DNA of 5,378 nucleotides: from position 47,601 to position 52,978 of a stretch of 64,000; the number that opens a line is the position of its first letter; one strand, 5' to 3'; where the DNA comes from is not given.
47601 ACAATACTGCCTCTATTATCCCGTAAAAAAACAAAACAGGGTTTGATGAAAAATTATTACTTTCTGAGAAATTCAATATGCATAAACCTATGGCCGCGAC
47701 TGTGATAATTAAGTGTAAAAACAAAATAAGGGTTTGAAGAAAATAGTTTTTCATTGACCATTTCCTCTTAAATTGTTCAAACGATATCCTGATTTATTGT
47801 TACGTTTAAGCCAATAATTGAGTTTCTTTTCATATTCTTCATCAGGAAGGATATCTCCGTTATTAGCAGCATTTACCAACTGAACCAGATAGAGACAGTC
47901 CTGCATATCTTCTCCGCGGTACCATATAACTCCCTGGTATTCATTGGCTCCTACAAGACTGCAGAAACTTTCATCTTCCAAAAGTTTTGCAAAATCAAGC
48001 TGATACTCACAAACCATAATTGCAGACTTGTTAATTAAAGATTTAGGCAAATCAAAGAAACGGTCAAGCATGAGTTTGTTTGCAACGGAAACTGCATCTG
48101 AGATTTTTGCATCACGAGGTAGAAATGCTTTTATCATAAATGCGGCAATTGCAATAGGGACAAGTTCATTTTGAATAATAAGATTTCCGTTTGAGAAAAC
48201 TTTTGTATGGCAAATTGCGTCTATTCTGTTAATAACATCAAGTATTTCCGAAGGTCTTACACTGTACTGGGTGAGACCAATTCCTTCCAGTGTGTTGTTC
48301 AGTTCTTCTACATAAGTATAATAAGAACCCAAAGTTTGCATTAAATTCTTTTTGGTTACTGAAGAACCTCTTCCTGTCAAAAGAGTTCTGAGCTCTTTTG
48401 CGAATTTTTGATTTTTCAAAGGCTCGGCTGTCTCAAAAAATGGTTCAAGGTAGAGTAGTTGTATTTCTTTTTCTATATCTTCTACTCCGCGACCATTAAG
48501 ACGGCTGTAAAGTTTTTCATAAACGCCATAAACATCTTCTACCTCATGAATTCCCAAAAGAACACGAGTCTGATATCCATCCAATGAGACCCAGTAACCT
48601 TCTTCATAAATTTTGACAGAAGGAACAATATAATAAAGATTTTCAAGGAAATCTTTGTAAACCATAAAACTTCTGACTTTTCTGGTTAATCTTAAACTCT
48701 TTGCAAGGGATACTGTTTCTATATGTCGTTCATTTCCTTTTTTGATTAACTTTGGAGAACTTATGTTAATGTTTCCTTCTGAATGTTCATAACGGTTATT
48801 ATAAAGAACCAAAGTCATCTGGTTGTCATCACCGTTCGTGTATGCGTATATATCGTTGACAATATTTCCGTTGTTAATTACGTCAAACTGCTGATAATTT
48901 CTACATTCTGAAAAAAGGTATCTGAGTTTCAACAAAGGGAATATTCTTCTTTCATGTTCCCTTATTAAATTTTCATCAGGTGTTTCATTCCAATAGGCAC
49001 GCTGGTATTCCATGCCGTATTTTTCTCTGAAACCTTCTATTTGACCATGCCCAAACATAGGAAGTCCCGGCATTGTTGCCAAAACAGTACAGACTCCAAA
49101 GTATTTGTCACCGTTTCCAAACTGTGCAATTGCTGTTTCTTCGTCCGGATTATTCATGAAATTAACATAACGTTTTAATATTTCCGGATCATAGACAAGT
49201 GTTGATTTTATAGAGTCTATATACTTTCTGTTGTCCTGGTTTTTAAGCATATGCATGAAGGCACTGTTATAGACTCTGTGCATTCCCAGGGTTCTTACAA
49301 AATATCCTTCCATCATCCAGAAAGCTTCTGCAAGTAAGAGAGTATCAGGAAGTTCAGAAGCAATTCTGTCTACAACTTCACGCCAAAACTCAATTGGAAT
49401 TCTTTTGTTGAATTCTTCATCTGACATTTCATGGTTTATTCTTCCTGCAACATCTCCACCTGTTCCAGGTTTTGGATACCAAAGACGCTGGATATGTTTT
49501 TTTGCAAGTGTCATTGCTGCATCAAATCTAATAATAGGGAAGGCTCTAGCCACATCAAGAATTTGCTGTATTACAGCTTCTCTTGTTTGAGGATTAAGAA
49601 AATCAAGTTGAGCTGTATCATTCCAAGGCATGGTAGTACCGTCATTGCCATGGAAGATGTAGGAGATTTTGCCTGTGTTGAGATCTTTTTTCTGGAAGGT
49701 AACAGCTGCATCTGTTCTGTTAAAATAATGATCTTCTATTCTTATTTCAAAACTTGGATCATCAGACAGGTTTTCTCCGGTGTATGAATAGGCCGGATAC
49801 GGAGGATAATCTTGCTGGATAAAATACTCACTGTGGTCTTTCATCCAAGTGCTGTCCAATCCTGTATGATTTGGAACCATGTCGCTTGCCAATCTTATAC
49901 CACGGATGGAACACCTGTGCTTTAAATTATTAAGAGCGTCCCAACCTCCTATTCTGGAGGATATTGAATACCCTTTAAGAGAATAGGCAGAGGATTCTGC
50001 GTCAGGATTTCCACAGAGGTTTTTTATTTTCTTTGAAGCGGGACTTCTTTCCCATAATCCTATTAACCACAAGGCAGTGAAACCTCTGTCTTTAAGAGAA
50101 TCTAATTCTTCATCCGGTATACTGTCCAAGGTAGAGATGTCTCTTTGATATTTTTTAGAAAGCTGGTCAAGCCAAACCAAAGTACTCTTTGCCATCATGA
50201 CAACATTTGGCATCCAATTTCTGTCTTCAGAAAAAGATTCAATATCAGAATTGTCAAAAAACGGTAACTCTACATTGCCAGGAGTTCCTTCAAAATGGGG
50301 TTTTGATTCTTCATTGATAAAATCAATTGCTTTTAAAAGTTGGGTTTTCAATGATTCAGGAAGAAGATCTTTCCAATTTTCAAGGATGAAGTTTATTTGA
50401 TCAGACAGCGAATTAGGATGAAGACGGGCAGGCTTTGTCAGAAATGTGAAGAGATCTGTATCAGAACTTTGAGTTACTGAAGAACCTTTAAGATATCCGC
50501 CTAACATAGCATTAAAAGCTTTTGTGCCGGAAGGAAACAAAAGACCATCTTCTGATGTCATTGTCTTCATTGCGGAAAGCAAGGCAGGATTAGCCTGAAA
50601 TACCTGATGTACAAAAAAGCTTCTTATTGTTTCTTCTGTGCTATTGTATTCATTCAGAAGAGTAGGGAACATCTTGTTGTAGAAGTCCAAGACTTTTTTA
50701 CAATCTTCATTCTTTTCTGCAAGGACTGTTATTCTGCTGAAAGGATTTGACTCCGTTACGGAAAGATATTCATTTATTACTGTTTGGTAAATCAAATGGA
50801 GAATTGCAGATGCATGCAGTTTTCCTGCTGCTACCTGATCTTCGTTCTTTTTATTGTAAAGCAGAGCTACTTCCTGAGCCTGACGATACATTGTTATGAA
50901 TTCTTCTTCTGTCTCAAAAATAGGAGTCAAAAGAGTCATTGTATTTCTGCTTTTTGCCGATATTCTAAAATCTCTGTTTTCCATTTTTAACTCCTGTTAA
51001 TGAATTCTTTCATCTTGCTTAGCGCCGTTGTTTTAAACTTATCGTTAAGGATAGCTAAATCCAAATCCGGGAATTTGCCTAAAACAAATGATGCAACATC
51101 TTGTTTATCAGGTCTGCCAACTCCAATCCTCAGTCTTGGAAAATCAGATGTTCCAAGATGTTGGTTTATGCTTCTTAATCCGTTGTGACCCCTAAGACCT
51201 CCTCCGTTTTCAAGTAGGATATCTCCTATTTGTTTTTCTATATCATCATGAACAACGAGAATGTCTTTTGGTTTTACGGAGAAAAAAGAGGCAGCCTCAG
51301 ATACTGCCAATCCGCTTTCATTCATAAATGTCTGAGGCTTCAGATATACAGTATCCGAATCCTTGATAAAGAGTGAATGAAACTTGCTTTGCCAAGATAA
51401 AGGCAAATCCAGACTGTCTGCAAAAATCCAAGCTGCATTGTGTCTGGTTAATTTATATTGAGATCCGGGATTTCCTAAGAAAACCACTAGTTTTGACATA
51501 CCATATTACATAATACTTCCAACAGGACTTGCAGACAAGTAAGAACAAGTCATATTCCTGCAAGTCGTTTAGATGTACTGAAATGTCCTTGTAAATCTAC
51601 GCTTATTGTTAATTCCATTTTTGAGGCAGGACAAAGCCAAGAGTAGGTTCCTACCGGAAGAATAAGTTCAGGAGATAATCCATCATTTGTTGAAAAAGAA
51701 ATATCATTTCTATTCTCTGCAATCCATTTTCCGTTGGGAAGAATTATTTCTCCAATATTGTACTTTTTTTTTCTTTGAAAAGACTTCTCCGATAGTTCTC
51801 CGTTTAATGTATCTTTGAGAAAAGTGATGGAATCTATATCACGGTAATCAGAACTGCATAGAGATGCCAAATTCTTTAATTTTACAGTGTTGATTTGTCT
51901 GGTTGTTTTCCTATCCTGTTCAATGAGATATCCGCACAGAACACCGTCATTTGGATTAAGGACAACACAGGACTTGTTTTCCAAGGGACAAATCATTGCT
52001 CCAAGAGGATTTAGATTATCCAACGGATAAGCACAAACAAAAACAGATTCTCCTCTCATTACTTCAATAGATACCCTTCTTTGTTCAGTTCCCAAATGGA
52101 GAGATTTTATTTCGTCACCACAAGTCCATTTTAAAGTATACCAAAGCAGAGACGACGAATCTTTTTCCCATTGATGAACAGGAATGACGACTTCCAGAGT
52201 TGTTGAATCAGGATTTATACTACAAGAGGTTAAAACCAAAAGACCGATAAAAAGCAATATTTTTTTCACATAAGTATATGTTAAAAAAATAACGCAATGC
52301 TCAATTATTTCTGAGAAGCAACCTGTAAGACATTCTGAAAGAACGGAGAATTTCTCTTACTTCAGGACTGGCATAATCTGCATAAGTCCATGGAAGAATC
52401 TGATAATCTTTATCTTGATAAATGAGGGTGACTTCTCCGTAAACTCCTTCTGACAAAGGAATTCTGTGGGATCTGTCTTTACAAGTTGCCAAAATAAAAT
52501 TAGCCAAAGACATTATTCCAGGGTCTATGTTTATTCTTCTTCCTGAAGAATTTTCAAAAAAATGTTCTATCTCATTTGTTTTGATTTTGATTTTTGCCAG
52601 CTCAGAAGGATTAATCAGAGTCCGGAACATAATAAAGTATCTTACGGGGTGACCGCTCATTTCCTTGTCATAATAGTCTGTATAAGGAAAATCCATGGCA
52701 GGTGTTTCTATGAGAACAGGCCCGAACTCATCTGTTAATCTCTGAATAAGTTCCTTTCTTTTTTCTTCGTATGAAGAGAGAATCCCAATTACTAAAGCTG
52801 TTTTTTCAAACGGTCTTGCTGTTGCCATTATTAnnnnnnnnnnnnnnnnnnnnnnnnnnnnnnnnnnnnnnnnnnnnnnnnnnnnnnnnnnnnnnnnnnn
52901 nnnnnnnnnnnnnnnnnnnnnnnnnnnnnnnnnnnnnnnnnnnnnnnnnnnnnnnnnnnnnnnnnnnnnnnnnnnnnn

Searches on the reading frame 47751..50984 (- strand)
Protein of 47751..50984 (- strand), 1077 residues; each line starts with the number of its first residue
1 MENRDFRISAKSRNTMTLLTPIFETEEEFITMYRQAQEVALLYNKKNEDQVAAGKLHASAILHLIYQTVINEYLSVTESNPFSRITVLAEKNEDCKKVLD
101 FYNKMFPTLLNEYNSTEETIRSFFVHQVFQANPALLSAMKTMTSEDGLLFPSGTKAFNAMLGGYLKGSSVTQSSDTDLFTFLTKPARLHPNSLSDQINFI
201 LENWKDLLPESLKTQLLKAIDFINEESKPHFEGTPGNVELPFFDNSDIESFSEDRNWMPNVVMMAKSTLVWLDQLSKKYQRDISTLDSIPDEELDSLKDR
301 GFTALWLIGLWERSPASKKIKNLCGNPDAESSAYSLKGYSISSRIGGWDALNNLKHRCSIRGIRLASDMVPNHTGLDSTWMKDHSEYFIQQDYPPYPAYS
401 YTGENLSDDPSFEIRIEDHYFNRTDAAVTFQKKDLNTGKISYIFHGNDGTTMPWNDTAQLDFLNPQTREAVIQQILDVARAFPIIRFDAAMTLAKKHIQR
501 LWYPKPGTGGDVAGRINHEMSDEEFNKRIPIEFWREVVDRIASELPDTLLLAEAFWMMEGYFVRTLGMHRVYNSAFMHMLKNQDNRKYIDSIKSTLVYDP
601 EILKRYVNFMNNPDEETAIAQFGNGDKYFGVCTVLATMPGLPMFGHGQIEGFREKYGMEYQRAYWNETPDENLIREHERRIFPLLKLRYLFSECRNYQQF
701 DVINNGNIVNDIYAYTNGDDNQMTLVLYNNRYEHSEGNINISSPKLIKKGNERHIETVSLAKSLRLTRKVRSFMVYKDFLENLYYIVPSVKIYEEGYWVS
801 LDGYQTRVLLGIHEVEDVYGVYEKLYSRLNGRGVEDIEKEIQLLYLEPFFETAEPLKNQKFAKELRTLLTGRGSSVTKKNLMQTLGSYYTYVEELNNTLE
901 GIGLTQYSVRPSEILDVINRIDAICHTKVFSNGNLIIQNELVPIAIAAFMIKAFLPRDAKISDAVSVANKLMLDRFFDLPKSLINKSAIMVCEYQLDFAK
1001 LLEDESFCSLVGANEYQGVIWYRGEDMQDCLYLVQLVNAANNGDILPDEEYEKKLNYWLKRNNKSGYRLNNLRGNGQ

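Call 20: search_protein_families(library=pfam, proteins=[window:47751-50984:-])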
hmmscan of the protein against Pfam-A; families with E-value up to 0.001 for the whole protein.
window:47751-50984:- (1077 aa): 1 family
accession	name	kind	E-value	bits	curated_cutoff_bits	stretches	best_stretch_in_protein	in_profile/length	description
PF00128.31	Alpha-amylase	-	1.2e-09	38.3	22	1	292-675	23-373/446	Alpha amylase, catalytic domain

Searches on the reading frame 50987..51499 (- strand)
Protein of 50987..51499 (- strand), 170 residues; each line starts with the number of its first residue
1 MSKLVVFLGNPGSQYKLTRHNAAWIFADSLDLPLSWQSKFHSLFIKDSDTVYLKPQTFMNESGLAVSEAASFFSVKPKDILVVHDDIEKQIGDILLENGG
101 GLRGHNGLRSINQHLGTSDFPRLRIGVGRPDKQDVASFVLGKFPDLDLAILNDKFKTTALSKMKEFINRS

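Call 98: search_protein_families(library=pfam, proteins=[window:50987-51499:-], max_evalue=0.01)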
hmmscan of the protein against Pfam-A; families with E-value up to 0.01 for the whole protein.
window:50987-51499:- (170 aa): 1 family
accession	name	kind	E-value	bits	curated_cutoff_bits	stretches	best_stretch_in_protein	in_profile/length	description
PF01195.25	Pept_tRNA_hydro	-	2.9e-49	167.8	27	1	4-164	1-168/183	Peptidyl-tRNA hydrolase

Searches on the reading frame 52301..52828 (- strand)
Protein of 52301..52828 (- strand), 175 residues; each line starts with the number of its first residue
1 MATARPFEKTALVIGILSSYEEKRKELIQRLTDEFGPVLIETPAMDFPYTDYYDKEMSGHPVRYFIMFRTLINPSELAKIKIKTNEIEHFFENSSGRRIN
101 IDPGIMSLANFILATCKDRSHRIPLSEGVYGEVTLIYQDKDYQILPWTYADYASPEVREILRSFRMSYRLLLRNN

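Call 98: search_protein_families(library=pfam, proteins=[window:52301-52828:-], max_evalue=0.01)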
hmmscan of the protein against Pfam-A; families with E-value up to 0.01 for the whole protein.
window:52301-52828:- (175 aa): 1 family
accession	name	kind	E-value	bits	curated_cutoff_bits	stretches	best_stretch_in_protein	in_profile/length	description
PF14385.11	DUF4416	-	6.9e-56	189.1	27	1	9-168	2-162/162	Domain of unknown function (DUF4416)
